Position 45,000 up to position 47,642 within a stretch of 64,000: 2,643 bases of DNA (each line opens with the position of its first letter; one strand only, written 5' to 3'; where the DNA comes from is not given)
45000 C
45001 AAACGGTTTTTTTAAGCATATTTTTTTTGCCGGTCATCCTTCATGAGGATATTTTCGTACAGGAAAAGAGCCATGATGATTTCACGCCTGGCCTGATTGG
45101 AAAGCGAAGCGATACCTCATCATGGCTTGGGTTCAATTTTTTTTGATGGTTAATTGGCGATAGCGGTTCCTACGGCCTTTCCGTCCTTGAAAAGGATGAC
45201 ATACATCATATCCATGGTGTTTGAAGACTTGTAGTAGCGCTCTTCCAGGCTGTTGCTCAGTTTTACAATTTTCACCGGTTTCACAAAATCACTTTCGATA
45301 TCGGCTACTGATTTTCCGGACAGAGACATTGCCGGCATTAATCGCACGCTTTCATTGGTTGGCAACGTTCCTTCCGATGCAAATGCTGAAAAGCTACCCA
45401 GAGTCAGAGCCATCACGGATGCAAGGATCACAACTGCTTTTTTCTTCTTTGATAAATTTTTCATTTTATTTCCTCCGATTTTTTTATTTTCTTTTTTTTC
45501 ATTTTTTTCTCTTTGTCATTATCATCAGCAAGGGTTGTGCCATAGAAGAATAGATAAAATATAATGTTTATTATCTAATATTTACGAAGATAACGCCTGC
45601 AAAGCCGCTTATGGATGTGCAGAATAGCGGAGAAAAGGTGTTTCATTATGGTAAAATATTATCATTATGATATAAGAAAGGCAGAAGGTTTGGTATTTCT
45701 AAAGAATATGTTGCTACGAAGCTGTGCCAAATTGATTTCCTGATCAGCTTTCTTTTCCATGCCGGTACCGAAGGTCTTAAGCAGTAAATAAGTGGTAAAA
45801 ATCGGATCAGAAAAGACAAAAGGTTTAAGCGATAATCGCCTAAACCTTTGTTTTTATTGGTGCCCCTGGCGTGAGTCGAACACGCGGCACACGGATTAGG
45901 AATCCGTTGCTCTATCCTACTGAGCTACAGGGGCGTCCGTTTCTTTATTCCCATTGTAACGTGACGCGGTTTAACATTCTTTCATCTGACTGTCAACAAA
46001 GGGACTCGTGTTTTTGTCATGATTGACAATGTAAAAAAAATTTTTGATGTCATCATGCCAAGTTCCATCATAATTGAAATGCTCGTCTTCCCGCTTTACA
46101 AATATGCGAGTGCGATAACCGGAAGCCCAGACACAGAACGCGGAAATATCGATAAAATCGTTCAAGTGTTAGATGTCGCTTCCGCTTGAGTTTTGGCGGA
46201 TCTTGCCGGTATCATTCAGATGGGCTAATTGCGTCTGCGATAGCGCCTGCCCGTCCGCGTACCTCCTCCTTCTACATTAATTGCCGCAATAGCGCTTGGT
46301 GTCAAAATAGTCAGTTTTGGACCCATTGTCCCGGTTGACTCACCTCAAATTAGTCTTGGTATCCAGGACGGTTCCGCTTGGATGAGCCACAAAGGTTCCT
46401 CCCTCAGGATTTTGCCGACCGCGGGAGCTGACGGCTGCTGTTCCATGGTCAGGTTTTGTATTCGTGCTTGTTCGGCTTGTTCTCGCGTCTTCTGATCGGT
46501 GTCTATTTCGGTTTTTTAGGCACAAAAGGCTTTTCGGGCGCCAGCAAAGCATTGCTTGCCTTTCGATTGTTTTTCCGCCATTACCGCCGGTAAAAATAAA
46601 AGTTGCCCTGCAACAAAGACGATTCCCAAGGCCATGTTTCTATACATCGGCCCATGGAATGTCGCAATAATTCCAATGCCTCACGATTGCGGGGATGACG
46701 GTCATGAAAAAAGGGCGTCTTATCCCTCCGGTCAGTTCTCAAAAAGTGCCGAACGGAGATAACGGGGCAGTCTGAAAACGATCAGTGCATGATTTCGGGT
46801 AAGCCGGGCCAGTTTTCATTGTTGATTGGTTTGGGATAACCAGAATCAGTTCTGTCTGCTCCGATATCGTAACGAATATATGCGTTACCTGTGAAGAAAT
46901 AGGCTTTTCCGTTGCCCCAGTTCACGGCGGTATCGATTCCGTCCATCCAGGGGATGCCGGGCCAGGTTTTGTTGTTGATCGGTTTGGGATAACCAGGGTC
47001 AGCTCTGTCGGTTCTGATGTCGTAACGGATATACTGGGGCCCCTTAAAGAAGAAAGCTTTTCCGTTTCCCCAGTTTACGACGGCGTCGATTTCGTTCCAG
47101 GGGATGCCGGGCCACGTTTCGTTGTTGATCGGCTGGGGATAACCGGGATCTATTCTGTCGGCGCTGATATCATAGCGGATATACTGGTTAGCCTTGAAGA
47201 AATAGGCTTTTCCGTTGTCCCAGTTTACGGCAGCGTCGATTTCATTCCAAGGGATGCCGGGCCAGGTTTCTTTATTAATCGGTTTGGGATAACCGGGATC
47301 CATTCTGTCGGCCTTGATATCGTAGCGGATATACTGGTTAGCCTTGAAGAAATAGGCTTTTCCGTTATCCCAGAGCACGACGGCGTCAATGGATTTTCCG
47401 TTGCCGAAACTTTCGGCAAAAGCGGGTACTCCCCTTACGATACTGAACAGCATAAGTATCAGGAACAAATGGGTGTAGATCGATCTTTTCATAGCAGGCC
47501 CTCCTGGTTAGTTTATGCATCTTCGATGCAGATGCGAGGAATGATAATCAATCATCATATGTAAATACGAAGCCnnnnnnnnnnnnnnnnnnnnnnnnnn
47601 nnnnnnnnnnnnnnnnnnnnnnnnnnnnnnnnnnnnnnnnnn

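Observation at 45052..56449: Perfect 637-bp direct repeat (a complete transcription unit) bracketing 10.1 kb that includes rho and rpmE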

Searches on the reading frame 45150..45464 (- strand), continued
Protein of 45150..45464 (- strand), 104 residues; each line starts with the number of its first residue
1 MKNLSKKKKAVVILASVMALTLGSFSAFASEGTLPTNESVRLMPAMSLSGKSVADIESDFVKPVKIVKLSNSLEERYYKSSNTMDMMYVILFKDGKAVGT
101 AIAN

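Call 58: find_encoding_contigs(protein=P0123, flank=4000, max_places=2)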
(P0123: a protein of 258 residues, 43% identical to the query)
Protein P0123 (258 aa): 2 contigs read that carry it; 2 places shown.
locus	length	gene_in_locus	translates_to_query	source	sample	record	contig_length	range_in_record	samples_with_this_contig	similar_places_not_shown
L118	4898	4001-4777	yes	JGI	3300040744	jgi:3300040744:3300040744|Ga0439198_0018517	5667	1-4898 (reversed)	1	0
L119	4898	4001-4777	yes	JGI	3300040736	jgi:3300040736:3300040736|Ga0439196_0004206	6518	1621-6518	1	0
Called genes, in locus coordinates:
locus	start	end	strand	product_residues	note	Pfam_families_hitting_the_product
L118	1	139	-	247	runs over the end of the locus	PF04055:Radical_SAM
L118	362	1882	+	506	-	PF00464:SHMT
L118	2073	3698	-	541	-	PF06505:XylR_N, PF02830:V4R, PF00158:Sigma54_activat, PF14532:Sigma54_activ_2, PF07728:AAA_5 (weak), PF25601:AAA_lid_14, PF02954:HTH_8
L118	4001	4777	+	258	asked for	PF14172:DUF4309 (faint)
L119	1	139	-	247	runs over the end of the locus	PF04055:Radical_SAM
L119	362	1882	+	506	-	PF00464:SHMT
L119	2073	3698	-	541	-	PF06505:XylR_N, PF02830:V4R, PF00158:Sigma54_activat, PF14532:Sigma54_activ_2, PF07728:AAA_5 (weak), PF25601:AAA_lid_14, PF02954:HTH_8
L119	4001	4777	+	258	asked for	PF14172:DUF4309 (faint)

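Call 59: find_encoding_contigs(protein=P0134, flank=4000, max_places=2)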
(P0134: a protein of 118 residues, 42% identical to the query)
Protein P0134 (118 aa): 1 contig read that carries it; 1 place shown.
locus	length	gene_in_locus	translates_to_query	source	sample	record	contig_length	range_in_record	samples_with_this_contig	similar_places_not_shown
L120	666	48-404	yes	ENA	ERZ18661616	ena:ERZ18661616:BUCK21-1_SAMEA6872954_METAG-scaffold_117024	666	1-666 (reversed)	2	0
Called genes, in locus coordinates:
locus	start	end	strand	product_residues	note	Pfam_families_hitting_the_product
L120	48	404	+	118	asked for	-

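Call 62: search_protein_families(library=ncbifam, proteins=[window:45150-45464:-], max_evalue=0.01)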
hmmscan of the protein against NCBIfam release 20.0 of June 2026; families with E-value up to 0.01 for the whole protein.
window:45150-45464:- (104 aa): 0 families

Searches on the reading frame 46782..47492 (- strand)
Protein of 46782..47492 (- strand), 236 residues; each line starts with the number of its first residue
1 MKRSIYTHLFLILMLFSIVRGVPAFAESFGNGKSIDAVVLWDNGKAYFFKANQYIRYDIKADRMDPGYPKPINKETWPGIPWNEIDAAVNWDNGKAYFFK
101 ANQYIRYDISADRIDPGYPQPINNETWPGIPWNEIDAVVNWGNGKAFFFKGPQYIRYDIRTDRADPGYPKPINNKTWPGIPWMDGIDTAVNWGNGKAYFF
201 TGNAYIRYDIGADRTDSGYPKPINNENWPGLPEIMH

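Call 8: search_protein_families(library=pfam, proteins=[window:46782-47492:-], max_evalue=0.01)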
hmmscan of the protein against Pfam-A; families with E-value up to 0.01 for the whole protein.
window:46782-47492:- (236 aa): 1 family
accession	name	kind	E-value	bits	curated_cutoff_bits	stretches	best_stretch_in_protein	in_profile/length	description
PF00045.24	Hemopexin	-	5.6e-51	170.7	21.3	4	135-181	1-44/45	Hemopexin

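Call 26: find_encoding_contigs(protein=window:46782-47492:-, flank=2500, max_places=10)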
Protein window:46782-47492:- (236 aa): 3 contigs read that carry it; 2 places shown.
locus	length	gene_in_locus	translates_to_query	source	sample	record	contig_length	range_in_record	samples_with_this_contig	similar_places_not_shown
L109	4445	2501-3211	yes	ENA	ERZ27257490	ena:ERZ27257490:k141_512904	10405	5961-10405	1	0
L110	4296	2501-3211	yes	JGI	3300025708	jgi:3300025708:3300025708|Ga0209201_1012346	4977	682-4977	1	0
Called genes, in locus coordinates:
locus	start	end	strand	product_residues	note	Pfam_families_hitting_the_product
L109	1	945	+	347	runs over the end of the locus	PF02653:BPD_transp_2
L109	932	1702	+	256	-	PF00005:ABC_tran, PF13304:AAA_21 (faint), PF12399:BCA_ABC_TP_C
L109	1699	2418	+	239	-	PF00005:ABC_tran, PF13304:AAA_21 (faint)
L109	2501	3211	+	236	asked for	PF00045:Hemopexin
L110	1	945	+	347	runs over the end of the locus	PF02653:BPD_transp_2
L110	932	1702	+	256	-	PF00005:ABC_tran, PF13304:AAA_21 (faint), PF12399:BCA_ABC_TP_C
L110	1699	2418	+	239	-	PF00005:ABC_tran, PF13304:AAA_21 (faint)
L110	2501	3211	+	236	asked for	PF00045:Hemopexin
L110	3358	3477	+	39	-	-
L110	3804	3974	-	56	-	-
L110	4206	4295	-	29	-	?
